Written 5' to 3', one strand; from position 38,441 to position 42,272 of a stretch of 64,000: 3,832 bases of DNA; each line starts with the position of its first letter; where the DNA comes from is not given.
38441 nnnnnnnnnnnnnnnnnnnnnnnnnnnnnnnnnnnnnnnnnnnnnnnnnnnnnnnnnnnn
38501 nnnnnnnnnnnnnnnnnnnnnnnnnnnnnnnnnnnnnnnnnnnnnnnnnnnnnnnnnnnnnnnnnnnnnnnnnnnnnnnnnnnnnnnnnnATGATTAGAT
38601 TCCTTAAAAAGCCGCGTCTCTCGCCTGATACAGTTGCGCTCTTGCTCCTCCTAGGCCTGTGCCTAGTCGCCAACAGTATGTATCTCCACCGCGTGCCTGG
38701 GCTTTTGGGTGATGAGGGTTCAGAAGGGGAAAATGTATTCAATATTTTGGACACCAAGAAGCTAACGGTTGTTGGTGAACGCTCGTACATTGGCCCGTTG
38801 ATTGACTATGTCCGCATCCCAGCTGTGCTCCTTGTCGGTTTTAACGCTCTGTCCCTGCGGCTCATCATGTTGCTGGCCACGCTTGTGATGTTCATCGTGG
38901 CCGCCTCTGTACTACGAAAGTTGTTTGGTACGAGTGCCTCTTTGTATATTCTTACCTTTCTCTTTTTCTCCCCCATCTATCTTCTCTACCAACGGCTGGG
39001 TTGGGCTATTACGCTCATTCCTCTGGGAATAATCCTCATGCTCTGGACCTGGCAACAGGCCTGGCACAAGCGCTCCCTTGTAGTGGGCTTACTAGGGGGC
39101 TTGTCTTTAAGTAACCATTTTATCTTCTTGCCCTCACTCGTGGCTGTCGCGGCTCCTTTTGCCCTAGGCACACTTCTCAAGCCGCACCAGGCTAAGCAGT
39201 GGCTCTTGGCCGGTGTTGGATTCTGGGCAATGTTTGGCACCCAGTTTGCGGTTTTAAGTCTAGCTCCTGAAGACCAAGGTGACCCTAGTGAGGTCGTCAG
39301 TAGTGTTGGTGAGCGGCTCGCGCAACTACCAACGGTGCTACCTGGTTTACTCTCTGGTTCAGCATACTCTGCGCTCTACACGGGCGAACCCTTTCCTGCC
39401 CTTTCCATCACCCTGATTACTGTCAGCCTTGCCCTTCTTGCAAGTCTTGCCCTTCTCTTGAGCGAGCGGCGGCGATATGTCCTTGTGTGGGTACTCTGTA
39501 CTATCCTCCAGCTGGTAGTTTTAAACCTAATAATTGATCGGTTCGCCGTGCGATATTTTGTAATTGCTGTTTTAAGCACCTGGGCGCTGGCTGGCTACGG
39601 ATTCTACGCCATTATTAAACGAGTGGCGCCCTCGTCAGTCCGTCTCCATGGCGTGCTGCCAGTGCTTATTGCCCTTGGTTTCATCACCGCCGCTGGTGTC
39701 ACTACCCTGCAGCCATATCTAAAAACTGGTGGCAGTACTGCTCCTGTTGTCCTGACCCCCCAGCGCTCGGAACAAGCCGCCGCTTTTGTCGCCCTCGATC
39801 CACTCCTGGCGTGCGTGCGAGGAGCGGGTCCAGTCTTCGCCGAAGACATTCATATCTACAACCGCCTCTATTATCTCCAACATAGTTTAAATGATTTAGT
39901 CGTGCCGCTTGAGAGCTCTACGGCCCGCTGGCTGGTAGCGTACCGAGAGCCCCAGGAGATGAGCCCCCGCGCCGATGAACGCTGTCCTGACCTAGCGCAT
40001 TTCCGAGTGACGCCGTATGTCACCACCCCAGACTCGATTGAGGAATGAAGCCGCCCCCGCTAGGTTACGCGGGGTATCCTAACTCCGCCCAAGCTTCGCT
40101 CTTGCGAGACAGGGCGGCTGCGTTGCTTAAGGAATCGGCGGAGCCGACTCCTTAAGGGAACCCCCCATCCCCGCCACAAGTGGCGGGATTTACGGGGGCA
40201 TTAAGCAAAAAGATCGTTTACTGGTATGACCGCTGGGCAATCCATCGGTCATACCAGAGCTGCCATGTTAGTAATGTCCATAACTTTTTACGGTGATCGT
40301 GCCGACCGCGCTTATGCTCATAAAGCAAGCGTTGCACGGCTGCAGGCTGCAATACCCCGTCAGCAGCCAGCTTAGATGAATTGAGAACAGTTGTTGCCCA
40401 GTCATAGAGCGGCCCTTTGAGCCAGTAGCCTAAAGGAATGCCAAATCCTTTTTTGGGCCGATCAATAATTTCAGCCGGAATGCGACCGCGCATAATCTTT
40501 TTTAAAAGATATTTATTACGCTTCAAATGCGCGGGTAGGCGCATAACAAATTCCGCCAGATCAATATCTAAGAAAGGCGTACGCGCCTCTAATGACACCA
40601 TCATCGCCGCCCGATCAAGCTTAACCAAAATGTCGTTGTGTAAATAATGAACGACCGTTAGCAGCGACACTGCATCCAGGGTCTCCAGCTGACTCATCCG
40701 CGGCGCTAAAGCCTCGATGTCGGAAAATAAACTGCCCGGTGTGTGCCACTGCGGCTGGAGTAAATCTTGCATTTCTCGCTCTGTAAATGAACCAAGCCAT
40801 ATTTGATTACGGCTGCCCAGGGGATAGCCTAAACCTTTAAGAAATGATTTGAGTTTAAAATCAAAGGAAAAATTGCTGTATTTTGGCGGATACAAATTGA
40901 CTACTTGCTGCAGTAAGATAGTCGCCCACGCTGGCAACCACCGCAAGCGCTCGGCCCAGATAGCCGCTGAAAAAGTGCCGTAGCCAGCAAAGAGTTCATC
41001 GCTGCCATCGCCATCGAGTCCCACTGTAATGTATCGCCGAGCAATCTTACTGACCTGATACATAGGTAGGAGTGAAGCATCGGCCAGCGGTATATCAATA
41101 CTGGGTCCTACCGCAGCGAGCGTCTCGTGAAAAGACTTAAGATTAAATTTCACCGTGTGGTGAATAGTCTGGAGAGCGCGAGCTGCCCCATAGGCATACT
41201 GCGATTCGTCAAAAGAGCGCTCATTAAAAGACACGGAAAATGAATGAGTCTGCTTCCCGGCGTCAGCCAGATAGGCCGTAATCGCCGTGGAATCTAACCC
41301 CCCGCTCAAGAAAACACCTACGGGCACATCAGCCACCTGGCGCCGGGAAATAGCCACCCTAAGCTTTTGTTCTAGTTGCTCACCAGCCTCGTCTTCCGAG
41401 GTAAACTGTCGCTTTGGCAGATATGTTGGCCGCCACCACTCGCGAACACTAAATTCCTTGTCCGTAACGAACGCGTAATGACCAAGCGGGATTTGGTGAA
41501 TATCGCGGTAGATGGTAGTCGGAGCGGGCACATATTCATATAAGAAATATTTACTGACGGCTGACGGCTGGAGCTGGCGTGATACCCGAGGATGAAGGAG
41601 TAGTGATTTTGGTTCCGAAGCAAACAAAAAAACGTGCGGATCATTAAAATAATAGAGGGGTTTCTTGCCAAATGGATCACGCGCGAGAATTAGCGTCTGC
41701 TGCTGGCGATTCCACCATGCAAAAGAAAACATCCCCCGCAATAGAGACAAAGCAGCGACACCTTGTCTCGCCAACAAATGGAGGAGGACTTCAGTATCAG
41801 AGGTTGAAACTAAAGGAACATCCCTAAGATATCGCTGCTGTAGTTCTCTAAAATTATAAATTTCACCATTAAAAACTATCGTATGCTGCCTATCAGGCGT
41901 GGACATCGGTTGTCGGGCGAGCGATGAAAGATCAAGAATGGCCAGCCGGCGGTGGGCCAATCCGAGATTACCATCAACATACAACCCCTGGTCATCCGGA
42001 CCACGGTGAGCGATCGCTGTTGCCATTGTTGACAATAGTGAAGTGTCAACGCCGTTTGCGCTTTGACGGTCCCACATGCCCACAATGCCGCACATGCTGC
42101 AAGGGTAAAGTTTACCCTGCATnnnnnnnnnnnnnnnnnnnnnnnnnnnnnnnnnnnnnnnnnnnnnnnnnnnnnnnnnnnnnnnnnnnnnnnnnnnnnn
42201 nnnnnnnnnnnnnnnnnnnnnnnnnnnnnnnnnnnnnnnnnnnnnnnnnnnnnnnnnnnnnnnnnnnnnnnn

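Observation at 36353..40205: Two direct-repeat copies of a structured ~180 bp intergenic element bracket a 3.7 kb three-gene segment (pilin-like gene plus two GT-C genes)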

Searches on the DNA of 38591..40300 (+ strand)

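Call 8: search_rna_families(source=window, start=39950, end=40300, threshold=evalue, max_evalue=10)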
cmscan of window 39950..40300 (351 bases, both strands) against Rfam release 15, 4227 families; matches with E-value up to 10: 5.
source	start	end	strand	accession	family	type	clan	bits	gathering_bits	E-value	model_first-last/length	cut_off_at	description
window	40129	40153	-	RF01837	toga_FSE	Cis-reg; frameshift_element;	-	17.9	40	0.61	1-29/29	no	togavirus ribosomal frameshift element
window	40223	40257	+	RF03716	mir-7131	Gene; miRNA;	-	16.8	74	1.2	1-84/84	no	mir-7131 microRNA precursor family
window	40101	40177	-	RF00862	mir-491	Gene; miRNA;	-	14.8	62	4.6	1-84/84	no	mir-491 microRNA precursor family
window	40118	40184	-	RF02207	WT1-AS_5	Gene; lncRNA;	-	12.8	80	1.1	1-79/79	no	WT1 antisense RNA conserved region 5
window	39958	39980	+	RF01127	sR42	Gene; snRNA; snoRNA; CD-box;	-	11.2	38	2.8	41-63/63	no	Small nucleolar RNA sR42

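Call 61: search_rna_families(source=L006, start=9450, end=10050, threshold=evalue, max_evalue=1)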
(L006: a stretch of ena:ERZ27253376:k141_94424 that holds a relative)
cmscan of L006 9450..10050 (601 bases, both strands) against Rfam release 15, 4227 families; matches with E-value up to 1: 2.
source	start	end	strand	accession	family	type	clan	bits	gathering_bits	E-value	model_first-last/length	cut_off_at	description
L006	9819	9859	+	RF04252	mir-8186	Gene; miRNA;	-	20.6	80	0.087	1-61/61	no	mir-8186 microRNA precursor family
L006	9818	9858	-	RF04252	mir-8186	Gene; miRNA;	-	19.8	80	0.15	1-61/61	no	mir-8186 microRNA precursor family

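Call 67: search_dna_similar(query=window:40022-40217:+, collection=plasmids, mode=distant, max_evalue=0.01)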
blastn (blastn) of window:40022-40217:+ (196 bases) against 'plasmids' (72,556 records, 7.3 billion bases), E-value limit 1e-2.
No match.

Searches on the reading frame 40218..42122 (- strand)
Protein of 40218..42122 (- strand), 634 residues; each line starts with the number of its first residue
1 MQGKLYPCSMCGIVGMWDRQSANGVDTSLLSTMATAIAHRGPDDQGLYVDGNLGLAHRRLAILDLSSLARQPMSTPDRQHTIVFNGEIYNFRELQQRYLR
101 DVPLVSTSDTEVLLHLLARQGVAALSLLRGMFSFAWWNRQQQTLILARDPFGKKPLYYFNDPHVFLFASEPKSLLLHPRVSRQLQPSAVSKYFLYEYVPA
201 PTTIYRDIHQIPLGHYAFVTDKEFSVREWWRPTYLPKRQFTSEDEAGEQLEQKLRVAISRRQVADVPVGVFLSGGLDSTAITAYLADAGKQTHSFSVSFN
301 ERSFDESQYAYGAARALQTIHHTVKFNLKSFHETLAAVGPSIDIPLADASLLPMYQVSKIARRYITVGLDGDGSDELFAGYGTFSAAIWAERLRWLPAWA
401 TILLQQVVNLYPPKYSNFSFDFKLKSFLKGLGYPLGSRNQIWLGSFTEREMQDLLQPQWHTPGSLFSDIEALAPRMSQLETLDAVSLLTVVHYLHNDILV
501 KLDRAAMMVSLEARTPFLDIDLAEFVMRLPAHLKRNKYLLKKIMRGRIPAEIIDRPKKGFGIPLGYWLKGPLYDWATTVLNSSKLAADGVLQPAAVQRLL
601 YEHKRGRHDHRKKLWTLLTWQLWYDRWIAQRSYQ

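Call 14: search_protein_families(library=pfam, proteins=[window:40218-42122:-])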
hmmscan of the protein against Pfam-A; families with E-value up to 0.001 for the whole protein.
window:40218-42122:- (634 aa): 4 families
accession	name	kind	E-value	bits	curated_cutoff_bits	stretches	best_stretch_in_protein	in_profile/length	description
PF00733.27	Asn_synthase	-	3.9e-86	290.3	21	1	250-624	2-353/354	Asparagine synthase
PF13522.11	GATase_6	-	7.5e-41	139.6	27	1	42-170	1-130/130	Glutamine amidotransferase domain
PF13537.11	GATase_7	-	4.1e-38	130.6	25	1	57-175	1-122/123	Glutamine amidotransferase domain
PF06508.19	QueC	-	3.7e-06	27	22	1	270-343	4-77/210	Queuosine biosynthesis protein QueC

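Call 15: search_protein_families(library=ncbifam, proteins=[window:40218-42122:-])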
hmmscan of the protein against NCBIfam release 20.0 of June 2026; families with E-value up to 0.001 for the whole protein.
window:40218-42122:- (634 aa): 10 families
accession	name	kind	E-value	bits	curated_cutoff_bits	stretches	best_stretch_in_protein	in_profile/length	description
TIGR03108.1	eps_aminotran_1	hypoth_equivalog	2e-146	489.3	816.9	1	10-621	1-622/628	XrtA/PEP-CTERM system amidotransferase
TIGR01536.1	asn_synth_AEB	equivalog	1.1e-129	433.8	267.1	1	11-560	1-517/517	asparagine synthase (glutamine-hydrolyzing)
TIGR03104.1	trio_amidotrans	equivalog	4.2e-107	358.8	570.1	2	10-383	1-382/589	N-acetylglutaminylglutamine amidotransferase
NF006949.0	PRK09431.1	equivalog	1.1e-86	291.6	499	3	10-178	1-169/554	asparagine synthase B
NF033535.1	lass_lactam_cya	exception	6.3e-63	213.4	525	2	10-400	1-397/668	lasso peptide isopeptide bond-forming cyclase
NF033561.1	macrolact_Ik_Al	subfamily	9.9e-17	60.7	300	1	117-380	66-333/561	albusnodin/ikarugamycin family macrolactam cyclase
TIGR01134.1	purF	equivalog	1.8e-11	44.1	350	1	50-189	63-214/432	amidophosphoribosyltransferase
NF001484.0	PRK00331.1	subfamily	4.9e-08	31.8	381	1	50-175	64-199/601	isomerizing glutamine--fructose-6-phosphate transaminase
TIGR01135.1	glmS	equivalog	6.7e-06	24.9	418.05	1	50-177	63-200/607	glutamine--fructose-6-phosphate transaminase (isomerizing)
TIGR00364.1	TIGR00364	equivalog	4.2e-05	23.2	150.3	1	270-328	3-61/201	7-cyano-7-deazaguanine synthase QueC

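Call 70: find_encoding_contigs(protein=window:40218-42122:-, flank=10000, max_places=5)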
Protein window:40218-42122:- (634 aa): 1 contig read that carries it; 1 place shown.
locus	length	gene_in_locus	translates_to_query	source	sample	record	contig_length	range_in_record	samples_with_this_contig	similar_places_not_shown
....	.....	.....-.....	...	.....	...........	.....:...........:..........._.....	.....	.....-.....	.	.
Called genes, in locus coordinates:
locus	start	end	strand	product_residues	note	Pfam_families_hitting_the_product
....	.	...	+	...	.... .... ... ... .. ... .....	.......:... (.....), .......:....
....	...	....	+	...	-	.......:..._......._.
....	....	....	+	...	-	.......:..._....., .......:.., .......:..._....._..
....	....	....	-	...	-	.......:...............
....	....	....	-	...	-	-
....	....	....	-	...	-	-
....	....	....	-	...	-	-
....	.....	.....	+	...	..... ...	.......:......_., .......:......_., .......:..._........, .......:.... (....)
